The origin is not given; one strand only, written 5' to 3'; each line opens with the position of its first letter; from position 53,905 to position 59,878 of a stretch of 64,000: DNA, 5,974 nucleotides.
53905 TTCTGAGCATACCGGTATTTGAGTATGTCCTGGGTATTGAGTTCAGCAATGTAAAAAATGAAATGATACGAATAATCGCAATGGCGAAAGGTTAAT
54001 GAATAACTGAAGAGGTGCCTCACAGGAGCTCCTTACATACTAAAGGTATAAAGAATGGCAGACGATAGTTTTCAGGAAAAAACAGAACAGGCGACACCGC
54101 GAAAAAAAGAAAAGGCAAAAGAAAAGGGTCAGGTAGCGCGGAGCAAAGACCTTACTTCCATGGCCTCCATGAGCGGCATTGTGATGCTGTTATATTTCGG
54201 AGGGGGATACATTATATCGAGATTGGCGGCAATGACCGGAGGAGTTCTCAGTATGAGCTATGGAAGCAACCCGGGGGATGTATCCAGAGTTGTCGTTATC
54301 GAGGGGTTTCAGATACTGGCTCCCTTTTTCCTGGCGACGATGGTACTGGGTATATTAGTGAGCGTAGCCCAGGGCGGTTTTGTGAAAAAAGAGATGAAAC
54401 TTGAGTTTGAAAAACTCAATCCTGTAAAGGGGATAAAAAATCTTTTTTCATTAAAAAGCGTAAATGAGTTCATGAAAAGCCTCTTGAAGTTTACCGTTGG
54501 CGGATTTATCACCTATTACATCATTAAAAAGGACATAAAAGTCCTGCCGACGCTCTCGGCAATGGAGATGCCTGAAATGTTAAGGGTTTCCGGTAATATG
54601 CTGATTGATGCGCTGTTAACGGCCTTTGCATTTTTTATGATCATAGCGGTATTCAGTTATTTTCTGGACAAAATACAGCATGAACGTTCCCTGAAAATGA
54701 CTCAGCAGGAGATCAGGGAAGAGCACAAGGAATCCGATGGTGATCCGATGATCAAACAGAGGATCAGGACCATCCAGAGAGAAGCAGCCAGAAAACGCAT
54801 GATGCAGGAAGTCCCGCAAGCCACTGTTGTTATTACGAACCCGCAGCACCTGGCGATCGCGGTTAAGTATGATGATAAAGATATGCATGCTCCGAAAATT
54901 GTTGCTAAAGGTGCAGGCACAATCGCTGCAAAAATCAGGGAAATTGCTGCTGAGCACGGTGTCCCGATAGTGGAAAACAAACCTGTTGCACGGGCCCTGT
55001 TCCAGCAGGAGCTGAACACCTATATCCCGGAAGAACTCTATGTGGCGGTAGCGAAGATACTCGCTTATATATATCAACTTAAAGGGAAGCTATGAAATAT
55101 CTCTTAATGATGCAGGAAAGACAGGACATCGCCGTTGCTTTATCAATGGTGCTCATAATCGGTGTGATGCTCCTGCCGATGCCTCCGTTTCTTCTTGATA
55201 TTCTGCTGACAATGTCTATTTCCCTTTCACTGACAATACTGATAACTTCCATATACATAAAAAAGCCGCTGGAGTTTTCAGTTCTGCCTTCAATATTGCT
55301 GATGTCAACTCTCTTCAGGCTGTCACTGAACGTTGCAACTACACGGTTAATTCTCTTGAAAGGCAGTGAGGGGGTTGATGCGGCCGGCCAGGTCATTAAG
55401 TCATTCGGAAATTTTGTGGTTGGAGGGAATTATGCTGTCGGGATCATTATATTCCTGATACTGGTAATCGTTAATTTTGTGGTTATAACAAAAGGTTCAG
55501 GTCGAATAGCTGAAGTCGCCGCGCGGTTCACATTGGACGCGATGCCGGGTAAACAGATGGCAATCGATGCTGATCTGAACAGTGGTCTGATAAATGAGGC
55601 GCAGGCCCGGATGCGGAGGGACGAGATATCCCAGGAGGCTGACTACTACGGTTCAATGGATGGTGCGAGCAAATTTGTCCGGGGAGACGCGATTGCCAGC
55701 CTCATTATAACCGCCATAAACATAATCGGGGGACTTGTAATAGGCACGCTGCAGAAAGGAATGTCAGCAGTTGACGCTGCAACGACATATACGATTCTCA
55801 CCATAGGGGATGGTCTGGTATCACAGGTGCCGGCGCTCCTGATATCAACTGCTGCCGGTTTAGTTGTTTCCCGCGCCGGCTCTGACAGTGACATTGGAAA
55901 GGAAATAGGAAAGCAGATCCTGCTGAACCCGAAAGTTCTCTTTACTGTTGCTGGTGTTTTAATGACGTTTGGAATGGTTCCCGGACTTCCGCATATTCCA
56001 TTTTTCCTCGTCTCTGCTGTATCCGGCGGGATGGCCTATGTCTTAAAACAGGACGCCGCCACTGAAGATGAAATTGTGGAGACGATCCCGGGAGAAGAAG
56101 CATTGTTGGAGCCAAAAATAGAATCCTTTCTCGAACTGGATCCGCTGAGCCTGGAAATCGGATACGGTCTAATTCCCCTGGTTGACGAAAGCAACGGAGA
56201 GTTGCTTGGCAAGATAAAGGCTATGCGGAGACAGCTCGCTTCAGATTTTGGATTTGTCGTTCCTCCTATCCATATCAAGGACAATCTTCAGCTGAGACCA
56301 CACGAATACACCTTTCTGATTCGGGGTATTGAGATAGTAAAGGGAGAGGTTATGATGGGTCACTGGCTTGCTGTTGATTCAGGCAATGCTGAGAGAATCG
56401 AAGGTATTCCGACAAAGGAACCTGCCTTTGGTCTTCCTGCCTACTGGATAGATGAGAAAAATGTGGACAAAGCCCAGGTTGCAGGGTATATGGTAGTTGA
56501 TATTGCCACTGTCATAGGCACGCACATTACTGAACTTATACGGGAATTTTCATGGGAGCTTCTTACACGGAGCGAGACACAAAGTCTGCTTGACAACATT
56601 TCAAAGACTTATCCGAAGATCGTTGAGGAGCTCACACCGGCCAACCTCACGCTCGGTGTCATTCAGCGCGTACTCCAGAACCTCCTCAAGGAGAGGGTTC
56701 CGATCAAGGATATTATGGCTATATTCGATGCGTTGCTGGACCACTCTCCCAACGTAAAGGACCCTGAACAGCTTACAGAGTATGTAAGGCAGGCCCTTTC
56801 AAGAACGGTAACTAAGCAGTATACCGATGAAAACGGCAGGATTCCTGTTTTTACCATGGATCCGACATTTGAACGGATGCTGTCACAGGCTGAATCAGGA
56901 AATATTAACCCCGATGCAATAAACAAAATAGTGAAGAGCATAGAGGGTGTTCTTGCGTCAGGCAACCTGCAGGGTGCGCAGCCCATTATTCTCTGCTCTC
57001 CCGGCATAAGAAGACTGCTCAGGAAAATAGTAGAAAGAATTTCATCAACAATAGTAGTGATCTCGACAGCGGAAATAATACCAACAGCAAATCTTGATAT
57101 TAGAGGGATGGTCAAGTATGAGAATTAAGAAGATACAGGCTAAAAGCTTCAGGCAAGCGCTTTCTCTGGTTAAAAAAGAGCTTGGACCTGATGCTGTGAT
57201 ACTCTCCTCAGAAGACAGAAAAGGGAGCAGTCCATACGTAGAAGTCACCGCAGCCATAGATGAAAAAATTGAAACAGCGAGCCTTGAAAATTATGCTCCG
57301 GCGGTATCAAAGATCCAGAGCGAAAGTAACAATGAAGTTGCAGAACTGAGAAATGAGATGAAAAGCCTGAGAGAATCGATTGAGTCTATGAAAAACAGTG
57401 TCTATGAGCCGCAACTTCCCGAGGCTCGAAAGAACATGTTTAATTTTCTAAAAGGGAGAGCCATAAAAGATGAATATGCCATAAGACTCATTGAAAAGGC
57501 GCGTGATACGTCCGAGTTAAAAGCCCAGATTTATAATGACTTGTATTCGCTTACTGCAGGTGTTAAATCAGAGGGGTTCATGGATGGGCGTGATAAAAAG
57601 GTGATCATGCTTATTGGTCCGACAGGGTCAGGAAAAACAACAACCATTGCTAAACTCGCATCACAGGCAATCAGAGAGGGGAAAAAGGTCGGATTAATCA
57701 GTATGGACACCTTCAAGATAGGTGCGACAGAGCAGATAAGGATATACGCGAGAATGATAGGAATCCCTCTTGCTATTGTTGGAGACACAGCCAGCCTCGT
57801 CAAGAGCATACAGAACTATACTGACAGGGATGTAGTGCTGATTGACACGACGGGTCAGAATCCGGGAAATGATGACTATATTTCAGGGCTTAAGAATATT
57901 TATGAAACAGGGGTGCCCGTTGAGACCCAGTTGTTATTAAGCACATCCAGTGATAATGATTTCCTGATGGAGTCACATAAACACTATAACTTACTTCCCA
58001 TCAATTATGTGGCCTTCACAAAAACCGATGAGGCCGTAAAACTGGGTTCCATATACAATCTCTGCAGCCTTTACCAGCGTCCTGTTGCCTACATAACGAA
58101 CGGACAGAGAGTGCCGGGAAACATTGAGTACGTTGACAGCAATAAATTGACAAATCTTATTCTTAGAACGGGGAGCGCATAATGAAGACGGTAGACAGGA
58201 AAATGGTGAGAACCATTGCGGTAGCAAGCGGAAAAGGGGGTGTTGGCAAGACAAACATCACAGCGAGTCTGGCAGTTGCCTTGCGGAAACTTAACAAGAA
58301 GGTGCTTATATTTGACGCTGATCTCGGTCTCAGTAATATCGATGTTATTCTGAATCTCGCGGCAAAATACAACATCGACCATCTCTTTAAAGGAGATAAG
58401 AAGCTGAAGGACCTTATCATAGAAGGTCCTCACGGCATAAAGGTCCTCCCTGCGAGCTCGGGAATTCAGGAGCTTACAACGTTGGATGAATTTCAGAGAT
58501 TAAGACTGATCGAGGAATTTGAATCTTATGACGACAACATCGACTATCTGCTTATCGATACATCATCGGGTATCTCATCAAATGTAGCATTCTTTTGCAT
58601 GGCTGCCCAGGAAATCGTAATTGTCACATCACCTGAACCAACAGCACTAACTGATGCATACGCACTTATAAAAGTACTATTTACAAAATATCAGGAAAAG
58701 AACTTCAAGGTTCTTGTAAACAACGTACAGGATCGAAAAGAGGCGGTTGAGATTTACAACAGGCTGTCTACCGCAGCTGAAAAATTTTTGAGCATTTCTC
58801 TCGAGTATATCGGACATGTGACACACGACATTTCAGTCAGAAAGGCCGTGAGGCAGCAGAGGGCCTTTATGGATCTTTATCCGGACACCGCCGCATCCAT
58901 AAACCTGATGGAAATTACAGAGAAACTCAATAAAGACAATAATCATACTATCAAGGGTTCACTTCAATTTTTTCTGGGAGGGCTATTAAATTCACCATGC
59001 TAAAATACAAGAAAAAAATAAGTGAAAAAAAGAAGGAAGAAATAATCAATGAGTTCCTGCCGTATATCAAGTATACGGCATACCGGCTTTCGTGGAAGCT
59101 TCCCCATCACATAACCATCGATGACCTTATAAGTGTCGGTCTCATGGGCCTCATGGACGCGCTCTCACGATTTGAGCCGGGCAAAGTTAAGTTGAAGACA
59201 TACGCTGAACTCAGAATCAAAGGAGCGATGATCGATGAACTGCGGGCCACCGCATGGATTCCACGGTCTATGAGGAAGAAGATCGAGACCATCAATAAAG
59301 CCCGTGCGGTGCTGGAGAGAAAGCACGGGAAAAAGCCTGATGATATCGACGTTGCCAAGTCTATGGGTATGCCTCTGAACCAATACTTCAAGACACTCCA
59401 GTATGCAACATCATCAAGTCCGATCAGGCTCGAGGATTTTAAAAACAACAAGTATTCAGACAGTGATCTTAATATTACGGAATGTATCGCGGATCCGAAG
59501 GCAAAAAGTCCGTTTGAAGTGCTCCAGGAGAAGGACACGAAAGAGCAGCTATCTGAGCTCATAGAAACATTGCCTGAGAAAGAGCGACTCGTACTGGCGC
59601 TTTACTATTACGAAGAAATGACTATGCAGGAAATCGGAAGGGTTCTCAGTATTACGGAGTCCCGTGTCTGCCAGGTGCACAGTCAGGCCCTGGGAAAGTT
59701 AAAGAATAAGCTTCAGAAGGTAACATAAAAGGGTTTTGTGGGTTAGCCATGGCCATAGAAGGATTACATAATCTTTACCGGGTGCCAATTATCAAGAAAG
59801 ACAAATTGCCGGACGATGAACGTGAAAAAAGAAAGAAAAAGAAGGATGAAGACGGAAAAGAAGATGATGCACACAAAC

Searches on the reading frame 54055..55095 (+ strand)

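Call 63: search_protein_families(library=pfam, proteins=[window:54055-55095:+], max_evalue=0.00001)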
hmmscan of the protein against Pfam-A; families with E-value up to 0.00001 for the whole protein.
window:54055-55095:+ (346 aa): 1 family
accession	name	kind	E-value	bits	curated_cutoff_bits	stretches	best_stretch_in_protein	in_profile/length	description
PF01312.24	Bac_export_2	-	8e-118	393.9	24.4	1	7-339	1-335/335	FlhB HrpN YscU SpaS Family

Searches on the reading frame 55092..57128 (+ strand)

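Call 60: search_protein_families(library=ncbifam, proteins=[window:55092-57128:+], max_evalue=0.00001)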
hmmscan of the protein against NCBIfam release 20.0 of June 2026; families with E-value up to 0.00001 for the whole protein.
window:55092-57128:+ (678 aa): 5 families
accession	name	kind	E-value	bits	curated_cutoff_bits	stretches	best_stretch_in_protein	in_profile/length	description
TIGR01398.1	FlhA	equivalog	4.2e-262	871.3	772.1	1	11-674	2-678/678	flagellar biosynthesis protein FlhA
TIGR01399.1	hrcV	equivalog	1.2e-184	615.5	692.25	1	10-669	2-672/677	type III secretion system export apparatus subunit SctV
NF009363.0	PRK12720.1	equivalog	1.2e-151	506.5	993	1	2-675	8-672/683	EscV/YscV/HrcV family type III secretion system export apparatus protein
NF011865.0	PRK15337.1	equivalog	3e-151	505.1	800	1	3-670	5-682/686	EscV/YscV/HrcV family type III secretion system export apparatus protein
NF004571.0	PRK05910.1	equivalog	1.8e-74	251.2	670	2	20-324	17-310/584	type III secretion system protein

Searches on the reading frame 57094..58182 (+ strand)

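Call 63: search_protein_families(library=pfam, proteins=[window:57094-58182:+], max_evalue=0.00001)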
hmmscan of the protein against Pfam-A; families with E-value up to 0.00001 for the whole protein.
window:57094-58182:+ (362 aa): 2 families
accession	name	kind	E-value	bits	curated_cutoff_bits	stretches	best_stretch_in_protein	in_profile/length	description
PF00448.28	SRP54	-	3.6e-38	131.6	22.7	1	169-357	2-195/196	SRP54-type protein, GTPase domain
PF25199.1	nSTAND_NTPase5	-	3.2e-07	30.7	34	1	165-239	38-112/145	Novel STAND NTPase 5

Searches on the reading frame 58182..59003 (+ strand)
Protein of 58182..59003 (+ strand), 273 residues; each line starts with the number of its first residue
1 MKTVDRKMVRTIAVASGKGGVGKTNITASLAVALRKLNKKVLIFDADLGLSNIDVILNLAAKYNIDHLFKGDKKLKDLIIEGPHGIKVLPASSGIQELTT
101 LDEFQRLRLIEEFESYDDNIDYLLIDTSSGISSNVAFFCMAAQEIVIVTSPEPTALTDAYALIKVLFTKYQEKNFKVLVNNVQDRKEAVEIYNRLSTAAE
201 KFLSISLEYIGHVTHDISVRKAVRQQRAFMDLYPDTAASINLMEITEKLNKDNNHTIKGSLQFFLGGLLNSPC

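Call 63: search_protein_families(library=pfam, proteins=[window:58182-59003:+], max_evalue=0.00001)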
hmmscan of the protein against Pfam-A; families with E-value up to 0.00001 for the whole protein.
window:58182-59003:+ (273 aa): 5 families
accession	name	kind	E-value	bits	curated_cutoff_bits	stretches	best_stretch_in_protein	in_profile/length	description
PF10609.15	ParA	-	5e-20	72.4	27.1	1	10-249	4-245/246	NUBPL iron-transfer P-loop NTPase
PF13614.12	AAA_31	-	2.1e-19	70.6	27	1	10-171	2-169/177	AAA domain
PF01656.29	CbiA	-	4.7e-16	59.3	25.4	1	12-224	1-120/125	CobQ/CobB/MinD/ParA nucleotide binding domain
PF00142.24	Fer4_NifH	-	9.9e-10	38.8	25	1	12-257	3-252/271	4Fe-4S iron sulfur cluster binding proteins, NifH/frxC family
PF02374.21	ArsA_ATPase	-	4.6e-07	29.8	24.3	1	14-47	5-38/305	Anion-transporting ATPase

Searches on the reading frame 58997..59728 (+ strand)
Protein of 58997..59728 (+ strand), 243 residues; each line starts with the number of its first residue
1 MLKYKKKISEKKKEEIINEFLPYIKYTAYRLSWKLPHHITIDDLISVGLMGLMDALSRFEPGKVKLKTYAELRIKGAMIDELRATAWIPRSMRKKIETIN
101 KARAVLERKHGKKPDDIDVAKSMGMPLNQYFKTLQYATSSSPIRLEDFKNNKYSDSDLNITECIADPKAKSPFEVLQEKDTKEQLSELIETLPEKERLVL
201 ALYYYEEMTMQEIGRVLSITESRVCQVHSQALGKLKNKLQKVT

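Call 63: search_protein_families(library=pfam, proteins=[window:58997-59728:+], max_evalue=0.00001)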
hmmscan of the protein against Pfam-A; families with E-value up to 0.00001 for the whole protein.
window:58997-59728:+ (243 aa): 4 families
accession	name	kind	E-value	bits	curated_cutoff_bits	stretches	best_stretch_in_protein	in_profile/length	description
PF04545.22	Sigma70_r4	-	1.3e-17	63.5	24.1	1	189-236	2-49/50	Sigma-70, region 4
PF04542.20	Sigma70_r2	-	2.2e-13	50.2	24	1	17-87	2-70/71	Sigma-70 region 2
PF08281.18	Sigma70_r4_2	-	3.3e-10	39.9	25.7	1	183-231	2-50/54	Sigma-70, region 4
PF04539.22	Sigma70_r3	-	2.4e-08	34.4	25.3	1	95-172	2-74/78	Sigma-70 region 3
